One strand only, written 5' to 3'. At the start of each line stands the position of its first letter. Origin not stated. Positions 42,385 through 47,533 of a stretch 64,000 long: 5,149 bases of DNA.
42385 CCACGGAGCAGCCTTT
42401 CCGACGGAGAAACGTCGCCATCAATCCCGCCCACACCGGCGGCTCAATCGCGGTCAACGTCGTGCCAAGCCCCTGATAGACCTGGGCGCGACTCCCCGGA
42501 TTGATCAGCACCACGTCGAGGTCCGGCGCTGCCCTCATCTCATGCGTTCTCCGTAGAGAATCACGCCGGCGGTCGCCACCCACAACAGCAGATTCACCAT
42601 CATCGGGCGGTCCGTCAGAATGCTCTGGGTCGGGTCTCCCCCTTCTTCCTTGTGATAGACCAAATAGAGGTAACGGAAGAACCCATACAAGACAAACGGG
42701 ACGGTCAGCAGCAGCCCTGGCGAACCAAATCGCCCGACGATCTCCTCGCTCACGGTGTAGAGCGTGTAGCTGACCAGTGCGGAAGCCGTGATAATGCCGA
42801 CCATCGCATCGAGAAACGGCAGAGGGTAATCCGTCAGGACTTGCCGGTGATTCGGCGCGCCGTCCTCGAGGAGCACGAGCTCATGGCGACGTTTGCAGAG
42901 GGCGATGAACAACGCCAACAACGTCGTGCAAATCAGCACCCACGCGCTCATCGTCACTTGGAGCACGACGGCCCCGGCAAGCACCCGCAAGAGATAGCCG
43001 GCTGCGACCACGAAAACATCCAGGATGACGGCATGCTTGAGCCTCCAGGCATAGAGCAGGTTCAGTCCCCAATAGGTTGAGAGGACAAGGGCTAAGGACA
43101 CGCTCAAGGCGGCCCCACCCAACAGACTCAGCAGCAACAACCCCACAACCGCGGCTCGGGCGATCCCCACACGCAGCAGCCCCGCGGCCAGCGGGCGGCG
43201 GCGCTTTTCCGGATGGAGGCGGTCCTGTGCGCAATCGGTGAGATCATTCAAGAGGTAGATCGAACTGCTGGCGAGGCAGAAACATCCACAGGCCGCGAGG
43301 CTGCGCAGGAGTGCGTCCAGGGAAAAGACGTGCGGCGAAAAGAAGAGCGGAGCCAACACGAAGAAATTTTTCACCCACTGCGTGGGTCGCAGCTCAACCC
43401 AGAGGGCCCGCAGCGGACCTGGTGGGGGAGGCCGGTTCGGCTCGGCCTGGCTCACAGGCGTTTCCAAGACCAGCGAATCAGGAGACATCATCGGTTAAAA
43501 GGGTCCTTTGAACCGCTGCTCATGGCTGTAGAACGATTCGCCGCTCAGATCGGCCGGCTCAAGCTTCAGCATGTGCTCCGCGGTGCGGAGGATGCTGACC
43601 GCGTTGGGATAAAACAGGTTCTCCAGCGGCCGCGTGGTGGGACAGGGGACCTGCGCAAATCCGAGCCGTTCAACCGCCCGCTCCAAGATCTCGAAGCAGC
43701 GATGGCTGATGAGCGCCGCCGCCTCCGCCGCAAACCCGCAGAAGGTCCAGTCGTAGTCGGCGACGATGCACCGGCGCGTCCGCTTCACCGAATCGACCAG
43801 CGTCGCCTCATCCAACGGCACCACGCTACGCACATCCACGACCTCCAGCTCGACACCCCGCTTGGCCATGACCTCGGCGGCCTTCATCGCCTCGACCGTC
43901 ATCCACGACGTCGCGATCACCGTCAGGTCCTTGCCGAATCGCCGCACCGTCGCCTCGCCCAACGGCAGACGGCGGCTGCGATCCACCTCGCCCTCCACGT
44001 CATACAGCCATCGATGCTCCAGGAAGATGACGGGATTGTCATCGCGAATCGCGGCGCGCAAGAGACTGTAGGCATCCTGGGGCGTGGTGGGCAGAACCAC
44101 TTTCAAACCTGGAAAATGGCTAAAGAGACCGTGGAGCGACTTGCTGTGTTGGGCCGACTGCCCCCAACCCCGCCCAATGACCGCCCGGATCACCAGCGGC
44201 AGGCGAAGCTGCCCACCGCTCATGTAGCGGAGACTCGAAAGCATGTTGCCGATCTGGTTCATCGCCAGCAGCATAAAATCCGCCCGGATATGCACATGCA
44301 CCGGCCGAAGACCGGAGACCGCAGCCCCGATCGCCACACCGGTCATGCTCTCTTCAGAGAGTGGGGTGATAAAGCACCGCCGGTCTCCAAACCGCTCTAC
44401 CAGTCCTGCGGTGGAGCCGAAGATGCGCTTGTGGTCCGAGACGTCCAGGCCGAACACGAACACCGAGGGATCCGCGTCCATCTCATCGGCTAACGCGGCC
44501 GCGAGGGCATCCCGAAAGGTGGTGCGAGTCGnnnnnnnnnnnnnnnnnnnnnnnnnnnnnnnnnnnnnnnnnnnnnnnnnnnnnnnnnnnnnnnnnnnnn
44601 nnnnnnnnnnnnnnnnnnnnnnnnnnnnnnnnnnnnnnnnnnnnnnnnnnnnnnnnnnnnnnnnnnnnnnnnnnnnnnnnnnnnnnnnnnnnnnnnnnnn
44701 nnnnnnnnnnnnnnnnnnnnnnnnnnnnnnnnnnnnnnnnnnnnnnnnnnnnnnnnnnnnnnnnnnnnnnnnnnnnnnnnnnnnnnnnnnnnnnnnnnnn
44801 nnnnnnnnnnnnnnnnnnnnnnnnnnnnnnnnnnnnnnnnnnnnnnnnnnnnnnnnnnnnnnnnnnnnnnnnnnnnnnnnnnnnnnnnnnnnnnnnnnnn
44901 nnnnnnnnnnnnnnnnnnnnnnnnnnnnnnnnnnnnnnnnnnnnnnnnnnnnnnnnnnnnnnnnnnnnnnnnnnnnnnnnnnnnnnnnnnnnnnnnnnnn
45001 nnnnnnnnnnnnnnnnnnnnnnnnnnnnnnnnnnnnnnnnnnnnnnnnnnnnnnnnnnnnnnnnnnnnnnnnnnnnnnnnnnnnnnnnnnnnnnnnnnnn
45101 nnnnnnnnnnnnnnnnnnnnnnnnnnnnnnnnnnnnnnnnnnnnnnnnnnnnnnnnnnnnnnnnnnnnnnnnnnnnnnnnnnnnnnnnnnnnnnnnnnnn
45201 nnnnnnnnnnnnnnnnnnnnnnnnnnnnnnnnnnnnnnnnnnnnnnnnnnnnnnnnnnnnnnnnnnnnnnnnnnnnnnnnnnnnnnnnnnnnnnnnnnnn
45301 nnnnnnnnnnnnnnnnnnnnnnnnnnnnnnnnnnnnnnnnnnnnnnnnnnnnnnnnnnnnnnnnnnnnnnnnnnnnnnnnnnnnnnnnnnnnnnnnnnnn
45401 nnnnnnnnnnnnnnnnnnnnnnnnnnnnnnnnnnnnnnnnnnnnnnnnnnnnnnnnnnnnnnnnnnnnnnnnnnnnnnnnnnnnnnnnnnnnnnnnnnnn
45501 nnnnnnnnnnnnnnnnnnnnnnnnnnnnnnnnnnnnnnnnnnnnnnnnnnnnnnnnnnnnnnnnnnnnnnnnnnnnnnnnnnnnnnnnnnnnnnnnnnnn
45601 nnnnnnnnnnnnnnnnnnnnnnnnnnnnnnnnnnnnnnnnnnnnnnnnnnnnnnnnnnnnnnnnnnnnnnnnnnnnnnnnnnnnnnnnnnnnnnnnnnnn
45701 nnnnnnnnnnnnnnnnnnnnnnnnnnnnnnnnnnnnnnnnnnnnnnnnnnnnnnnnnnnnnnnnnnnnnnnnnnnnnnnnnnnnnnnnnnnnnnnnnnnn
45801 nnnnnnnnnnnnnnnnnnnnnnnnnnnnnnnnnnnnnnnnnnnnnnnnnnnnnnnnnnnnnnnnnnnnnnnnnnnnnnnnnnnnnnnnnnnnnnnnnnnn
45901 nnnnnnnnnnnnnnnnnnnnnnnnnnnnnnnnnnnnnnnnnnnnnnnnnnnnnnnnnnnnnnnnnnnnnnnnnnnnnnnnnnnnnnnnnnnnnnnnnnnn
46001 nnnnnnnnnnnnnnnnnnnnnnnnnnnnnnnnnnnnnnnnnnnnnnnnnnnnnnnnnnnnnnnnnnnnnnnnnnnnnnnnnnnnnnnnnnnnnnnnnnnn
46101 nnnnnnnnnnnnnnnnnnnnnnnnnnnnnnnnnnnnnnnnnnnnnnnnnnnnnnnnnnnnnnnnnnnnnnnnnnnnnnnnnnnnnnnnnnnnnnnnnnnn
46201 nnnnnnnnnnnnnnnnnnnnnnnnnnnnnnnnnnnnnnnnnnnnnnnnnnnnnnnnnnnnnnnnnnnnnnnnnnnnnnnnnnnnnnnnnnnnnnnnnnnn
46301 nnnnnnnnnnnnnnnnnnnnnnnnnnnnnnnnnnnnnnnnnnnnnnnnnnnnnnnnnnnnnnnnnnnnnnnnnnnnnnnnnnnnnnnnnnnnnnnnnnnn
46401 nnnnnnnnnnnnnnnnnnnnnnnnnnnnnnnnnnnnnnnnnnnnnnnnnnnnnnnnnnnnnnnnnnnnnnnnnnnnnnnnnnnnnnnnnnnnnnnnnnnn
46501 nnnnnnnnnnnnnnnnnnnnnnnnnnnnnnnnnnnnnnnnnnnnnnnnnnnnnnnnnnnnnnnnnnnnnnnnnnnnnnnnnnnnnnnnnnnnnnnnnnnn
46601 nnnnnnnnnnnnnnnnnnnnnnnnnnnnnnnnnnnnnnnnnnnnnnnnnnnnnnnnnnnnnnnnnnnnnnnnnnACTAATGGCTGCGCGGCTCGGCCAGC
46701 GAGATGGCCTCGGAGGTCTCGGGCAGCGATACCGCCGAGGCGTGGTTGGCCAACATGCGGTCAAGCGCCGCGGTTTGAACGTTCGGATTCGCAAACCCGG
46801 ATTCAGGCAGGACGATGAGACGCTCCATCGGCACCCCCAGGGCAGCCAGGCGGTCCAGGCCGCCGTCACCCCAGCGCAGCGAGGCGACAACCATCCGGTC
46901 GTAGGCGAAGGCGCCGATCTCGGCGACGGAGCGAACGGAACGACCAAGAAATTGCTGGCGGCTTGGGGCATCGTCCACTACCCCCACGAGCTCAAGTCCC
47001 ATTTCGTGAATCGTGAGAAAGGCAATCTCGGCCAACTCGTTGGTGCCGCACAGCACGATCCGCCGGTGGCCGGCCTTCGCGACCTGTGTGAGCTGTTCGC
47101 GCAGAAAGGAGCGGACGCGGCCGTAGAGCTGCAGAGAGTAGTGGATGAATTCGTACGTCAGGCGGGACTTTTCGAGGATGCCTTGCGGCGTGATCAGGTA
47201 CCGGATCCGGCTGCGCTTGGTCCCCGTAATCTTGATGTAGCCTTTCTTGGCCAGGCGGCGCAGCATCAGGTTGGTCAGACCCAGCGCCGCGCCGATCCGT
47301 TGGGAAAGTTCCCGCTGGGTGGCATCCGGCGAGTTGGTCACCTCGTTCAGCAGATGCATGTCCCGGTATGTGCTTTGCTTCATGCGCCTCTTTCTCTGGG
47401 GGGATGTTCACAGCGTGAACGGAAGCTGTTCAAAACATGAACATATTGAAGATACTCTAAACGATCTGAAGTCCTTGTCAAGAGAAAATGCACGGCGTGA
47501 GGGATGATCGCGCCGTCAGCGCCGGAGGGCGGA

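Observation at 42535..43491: DPPR-synthase-like UbiA enzyme plus GT-C transferases: polyprenyl-phospho-pentose donor pathway in a high-GC non-mycobacterial glycan locus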

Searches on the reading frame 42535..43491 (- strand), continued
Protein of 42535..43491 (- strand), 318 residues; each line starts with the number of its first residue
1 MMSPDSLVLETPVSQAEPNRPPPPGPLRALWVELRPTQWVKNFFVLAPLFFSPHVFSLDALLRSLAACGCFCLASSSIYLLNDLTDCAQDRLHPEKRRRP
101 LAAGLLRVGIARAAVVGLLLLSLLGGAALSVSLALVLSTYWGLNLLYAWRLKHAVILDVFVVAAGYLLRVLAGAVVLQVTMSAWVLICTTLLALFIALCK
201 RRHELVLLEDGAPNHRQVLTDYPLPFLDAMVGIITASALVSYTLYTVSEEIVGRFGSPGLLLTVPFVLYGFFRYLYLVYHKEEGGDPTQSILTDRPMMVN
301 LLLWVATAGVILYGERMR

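Call 54: get_annotated_region(hit=H10, flank=6000)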
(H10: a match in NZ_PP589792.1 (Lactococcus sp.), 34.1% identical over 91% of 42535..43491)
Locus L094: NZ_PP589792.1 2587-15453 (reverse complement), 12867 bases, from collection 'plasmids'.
description: Lactococcus sp. strain LLF27 plasmid pLLF27D, complete sequence
organism: Lactococcus sp. (NCBI taxid 44273)
taxonomy: Bacteria; Bacillota; Bacilli; Lactobacillales; Streptococcaceae; Lactococcus; Lactococcus sp.
host: -; source: Bacterial culture,Dairy environment; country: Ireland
typing (MOB-suite, as given by PLSDB): mobilizable; replicon rep_cluster_414,rep_cluster_656; relaxase MOBP,MOB_Unknown
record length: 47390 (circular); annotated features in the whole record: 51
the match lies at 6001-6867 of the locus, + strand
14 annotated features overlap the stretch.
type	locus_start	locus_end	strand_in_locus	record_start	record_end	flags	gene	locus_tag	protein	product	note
CDS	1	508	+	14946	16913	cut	-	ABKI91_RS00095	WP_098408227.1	capsular polysaccharide synthesis protein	-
CDS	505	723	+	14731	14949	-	-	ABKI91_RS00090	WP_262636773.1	hypothetical protein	-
CDS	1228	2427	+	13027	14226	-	-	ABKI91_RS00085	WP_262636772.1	O-antigen ligase family protein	-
CDS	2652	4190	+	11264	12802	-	-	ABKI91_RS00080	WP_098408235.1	oligosaccharide flippase family protein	-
CDS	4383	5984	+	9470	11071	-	-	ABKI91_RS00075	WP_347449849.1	hypothetical protein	-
CDS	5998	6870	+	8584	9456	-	-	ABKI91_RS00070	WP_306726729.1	decaprenyl-phosphate phosphoribosyltransferase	-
CDS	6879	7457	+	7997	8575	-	-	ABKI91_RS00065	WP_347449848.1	HAD-IB family phosphatase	GO:0008152 - metabolic process [Evidence IEA]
CDS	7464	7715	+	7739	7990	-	-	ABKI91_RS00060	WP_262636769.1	GtrA family protein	GO:0000271 - polysaccharide biosynthetic process [Evidence IEA]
CDS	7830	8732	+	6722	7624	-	-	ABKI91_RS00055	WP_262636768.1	phosphodiester glycosidase family protein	-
CDS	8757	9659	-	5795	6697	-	-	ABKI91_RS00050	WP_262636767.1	LCP family protein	-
CDS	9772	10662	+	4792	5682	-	-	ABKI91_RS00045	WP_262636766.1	IS982-like element IS982B family transposase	GO:0006313 - DNA transposition [Evidence IEA]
CDS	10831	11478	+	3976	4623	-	pcp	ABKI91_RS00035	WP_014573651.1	pyroglutamyl-peptidase I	GO:0030163 - protein catabolic process [Evidence IEA]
CDS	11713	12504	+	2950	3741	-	-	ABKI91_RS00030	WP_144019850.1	Type 1 glutamine amidotransferase-like domain-containing protein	GO:0006508 - proteolysis [Evidence IEA]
CDS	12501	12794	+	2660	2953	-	-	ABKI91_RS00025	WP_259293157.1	hypothetical protein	-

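Call 55: get_annotated_region(hit=H8, flank=6000)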
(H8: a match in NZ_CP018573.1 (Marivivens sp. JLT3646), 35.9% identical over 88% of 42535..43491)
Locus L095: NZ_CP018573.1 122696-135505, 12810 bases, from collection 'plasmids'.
description: Marivivens sp. JLT3646 plasmid unnamed, complete sequence
organism: Marivivens sp. JLT3646 (NCBI taxid 1920883)
taxonomy: Bacteria; Pseudomonadota; Alphaproteobacteria; Rhodobacterales; Paracoccaceae; Marivivens; Marivivens sp. JLT3646
host: -; source: cell culture,shallow-sea hydrothermal system; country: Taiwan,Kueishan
typing (MOB-suite, as given by PLSDB): non-mobilizable
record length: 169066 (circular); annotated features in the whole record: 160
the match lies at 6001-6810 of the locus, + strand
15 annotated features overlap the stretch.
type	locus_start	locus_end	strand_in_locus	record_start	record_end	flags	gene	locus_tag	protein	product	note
CDS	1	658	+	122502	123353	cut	-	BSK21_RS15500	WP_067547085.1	GDP-mannose 4,6-dehydratase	-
CDS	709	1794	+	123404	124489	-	-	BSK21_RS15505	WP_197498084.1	glycosyltransferase family 1 protein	-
CDS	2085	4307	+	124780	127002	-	-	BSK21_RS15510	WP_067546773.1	hypothetical protein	-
CDS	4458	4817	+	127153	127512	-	-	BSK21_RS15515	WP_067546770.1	EamA family transporter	-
CDS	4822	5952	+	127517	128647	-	-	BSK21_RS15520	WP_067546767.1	glycosyltransferase family 4 protein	-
CDS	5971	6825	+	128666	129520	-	-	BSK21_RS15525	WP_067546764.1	decaprenyl-phosphate phosphoribosyltransferase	-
CDS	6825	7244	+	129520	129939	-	-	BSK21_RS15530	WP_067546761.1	divergent PAP2 family protein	-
CDS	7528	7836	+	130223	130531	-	-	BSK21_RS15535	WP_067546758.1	hypothetical protein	-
CDS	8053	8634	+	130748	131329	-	-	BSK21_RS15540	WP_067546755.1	hypothetical protein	-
CDS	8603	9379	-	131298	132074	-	-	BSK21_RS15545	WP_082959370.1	LuxR family transcriptional regulator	-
CDS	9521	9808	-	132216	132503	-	-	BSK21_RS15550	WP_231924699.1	H-NS histone family protein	-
CDS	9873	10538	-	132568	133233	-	-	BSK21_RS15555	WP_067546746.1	tyrosine-type recombinase/integrase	GO:0015074 - DNA integration [Evidence IEA]; GO:0006310 - DNA recombination [Evidence IEA]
CDS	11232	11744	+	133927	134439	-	-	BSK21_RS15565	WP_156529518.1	hypothetical protein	-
CDS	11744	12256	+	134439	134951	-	-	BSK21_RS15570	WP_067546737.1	hypothetical protein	-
CDS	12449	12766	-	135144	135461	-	-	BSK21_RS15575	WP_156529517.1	hypothetical protein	-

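Call 63: find_encoding_contigs(protein=P0016, flank=10000, max_places=1)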
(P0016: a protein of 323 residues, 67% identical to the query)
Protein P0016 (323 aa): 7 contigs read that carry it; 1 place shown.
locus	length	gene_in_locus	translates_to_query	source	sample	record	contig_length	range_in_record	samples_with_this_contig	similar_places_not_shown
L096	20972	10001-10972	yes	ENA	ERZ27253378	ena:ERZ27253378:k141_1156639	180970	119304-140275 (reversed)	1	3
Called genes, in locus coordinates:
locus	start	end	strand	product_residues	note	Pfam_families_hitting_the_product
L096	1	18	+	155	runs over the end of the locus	PF01209:Ubie_methyltran (weak), PF02353:CMAS (weak), PF05175:MTS (weak), PF13489:Methyltransf_23, PF13847:Methyltransf_31, PF08241:Methyltransf_11, PF08242:Methyltransf_12, PF13649:Methyltransf_25, +1 more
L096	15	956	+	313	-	PF01370:Epimerase, PF04321:RmlD_sub_bind, PF16363:GDP_Man_Dehyd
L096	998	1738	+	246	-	PF05711:TylF, PF13578:Methyltransf_24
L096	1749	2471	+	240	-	PF01135:PCMT (weak), PF01596:Methyltransf_3, PF13578:Methyltransf_24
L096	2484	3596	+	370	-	PF00890:FAD_binding_2 (weak), PF01266:DAO, PF01593:Amino_oxidase, PF12831:FAD_oxidored (weak), PF13450:NAD_binding_8, PF03275:GLF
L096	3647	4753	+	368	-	PF04055:Radical_SAM, PF13186:SPASM (weak)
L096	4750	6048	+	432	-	-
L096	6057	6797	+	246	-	PF00483:NTP_transferase, PF12804:NTP_transf_3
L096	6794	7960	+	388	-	PF00155:Aminotran_1_2 (faint), PF01041:DegT_DnrJ_EryC1, PF01212:Beta_elim_lyase (weak)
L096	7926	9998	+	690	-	PF00676:E1_dh, PF13292:DXP_synthase_N (weak), PF02779:Transket_pyr, PF02780:Transketolase_C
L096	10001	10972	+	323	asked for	PF01040:UbiA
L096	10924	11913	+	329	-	PF01370:Epimerase, PF16363:GDP_Man_Dehyd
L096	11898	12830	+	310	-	PF01073:3Beta_HSD, PF01370:Epimerase, PF04321:RmlD_sub_bind, PF05368:NmrA (weak), PF16363:GDP_Man_Dehyd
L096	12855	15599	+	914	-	PF02310:B12-binding, PF01079:Hint (weak), PF07591:PT-HINT, PF14890:Intein_splicing, PF04055:Radical_SAM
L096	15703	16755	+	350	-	PF00288:GHMP_kinases_N, PF08544:GHMP_kinases_C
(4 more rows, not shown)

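Call 64: find_encoding_contigs(protein=P0029, flank=10000, max_places=1)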
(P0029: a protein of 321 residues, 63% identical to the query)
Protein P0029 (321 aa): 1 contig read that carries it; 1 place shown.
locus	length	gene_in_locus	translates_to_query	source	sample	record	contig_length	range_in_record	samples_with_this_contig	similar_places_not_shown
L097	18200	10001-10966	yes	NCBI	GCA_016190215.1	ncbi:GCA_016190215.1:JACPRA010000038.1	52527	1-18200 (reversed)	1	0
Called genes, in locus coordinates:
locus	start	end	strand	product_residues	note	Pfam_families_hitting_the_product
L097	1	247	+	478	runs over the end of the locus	PF13412:HTH_24 (weak), PF00483:NTP_transferase, PF12804:NTP_transf_3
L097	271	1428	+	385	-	PF00155:Aminotran_1_2 (weak), PF01041:DegT_DnrJ_EryC1, PF01212:Beta_elim_lyase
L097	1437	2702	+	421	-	PF03446:NAD_binding_2, PF03721:UDPG_MGDP_dh_N, PF00984:UDPG_MGDP_dh, PF03720:UDPG_MGDP_dh_C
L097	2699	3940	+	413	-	PF08421:Methyltransf_13, PF13489:Methyltransf_23, PF08484:Methyltransf_14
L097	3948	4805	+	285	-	PF13641:Glyco_tranf_2_3 (weak), PF00535:Glycos_transf_2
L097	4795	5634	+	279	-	PF01370:Epimerase, PF04321:RmlD_sub_bind (weak)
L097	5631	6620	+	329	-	PF01073:3Beta_HSD, PF01370:Epimerase, PF04321:RmlD_sub_bind, PF16363:GDP_Man_Dehyd, PF07993:NAD_binding_4 (weak), PF02719:Polysacc_synt_2 (weak)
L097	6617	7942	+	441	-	PF09594:GT87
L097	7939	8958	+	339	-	PF00676:E1_dh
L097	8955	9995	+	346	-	PF02779:Transket_pyr, PF02780:Transketolase_C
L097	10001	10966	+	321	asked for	PF01040:UbiA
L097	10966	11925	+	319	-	PF01370:Epimerase, PF04321:RmlD_sub_bind (weak), PF16363:GDP_Man_Dehyd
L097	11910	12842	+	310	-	PF01073:3Beta_HSD, PF01370:Epimerase, PF04321:RmlD_sub_bind, PF05368:NmrA (weak), PF16363:GDP_Man_Dehyd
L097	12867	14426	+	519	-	PF02310:B12-binding, PF04055:Radical_SAM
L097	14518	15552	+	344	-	PF00288:GHMP_kinases_N, PF08544:GHMP_kinases_C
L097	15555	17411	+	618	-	PF00664:ABC_membrane, PF00005:ABC_tran, PF02463:SMC_N (faint)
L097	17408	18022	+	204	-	PF13580:SIS_2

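Call 78: search_protein_families(library=pfam, proteins=[L094:4383-5984:+, L093:9494-11050:+, L095:2085-4307:+, L002:12170-13477:+, L008:9007-10359:+], max_evalue=0.05)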
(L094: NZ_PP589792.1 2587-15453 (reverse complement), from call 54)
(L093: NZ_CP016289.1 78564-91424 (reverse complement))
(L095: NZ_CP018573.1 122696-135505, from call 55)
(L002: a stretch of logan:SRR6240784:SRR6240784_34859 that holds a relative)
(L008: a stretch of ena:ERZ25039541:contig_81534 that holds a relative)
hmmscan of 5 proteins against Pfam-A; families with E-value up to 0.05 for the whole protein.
L094:4383-5984:+ (533 aa): 0 families

L093:9494-11050:+ (518 aa): 0 families

L095:2085-4307:+ (740 aa): 0 families

L002:12170-13477:+ (435 aa): 3 families
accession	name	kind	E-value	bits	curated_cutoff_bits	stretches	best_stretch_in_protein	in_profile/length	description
PF08242.18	Methyltransf_12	-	0.00082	20.5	30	1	212-329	1-98/98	Methyltransferase domain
PF00891.24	Methyltransf_2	-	0.002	18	22.3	1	210-250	65-105/210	O-methyltransferase domain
PF06080.18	DUF938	-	0.042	14.1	27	0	205-330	24-136/202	Protein of unknown function (DUF938)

L008:9007-10359:+ (450 aa): 0 families

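Call 83: search_protein_representatives(protein=window:42535-43491:-)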
Query: 318 residues. Proteins with E-value up to 0.001 (for the whole library): 13512; up to 1e-10: 9484; up to 1e-30: 2318. The best 150 are listed.
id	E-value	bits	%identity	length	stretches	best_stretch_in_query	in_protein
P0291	2.0e-82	293.4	52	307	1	28-312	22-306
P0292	1.0e-81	291.1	43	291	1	28-316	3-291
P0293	4.7e-81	288.9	49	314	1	26-313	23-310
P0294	2.3e-79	283.4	48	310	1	30-315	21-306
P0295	2.9e-79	283.1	50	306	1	31-313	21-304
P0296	3.5e-78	279.5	47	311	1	27-316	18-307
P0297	1.9e-77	277.1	49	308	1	27-313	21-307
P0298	2.2e-77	276.8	59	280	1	28-259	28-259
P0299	4.6e-77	275.8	49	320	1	33-315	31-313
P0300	7.4e-77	275.1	44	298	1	27-314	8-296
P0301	6.4e-76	272.1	49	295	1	27-314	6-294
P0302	9.6e-76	271.5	44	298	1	33-313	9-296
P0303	8.1e-75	268.4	45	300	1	29-312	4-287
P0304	4.2e-74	266.1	47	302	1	32-312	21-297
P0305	5.0e-74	265.8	46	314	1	30-313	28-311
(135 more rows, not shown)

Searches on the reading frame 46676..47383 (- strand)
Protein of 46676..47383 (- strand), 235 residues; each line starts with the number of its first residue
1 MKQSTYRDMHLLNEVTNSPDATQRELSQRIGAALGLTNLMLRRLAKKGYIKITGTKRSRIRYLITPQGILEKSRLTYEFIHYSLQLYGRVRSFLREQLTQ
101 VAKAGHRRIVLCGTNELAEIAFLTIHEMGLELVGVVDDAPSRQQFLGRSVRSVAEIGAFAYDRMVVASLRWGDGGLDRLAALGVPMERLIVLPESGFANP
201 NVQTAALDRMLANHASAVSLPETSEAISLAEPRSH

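Call 5: search_protein_families(library=pfam, proteins=[window:46676-47383:-])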
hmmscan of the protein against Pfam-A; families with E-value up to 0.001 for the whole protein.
window:46676-47383:- (235 aa): 3 families
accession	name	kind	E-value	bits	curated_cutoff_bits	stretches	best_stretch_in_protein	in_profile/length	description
PF13412.12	HTH_24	-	1.9e-08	34.2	21.9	1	7-51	4-48/48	Winged helix-turn-helix DNA-binding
PF12802.13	MarR_2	-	0.00014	22.4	27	1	5-53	4-53/61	MarR family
PF01047.28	MarR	-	0.00017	21.8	24.6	1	5-51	2-48/59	MarR family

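Call 6: search_protein_families(library=ncbifam, proteins=[window:46676-47383:-])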
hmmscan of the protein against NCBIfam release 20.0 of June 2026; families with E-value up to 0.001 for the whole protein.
window:46676-47383:- (235 aa): 2 families
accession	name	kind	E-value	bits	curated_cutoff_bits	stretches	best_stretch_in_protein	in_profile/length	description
TIGR04176.1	MarR_EPS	equivalog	1.4e-17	63.7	88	1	8-96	6-98/105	MarR family EPS-associated transcriptional regulator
NF050133.1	TransRegFabT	equivalog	7e-05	23.1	200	1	5-78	28-98/138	fatty acid biosynthesis transcriptional regulator FabT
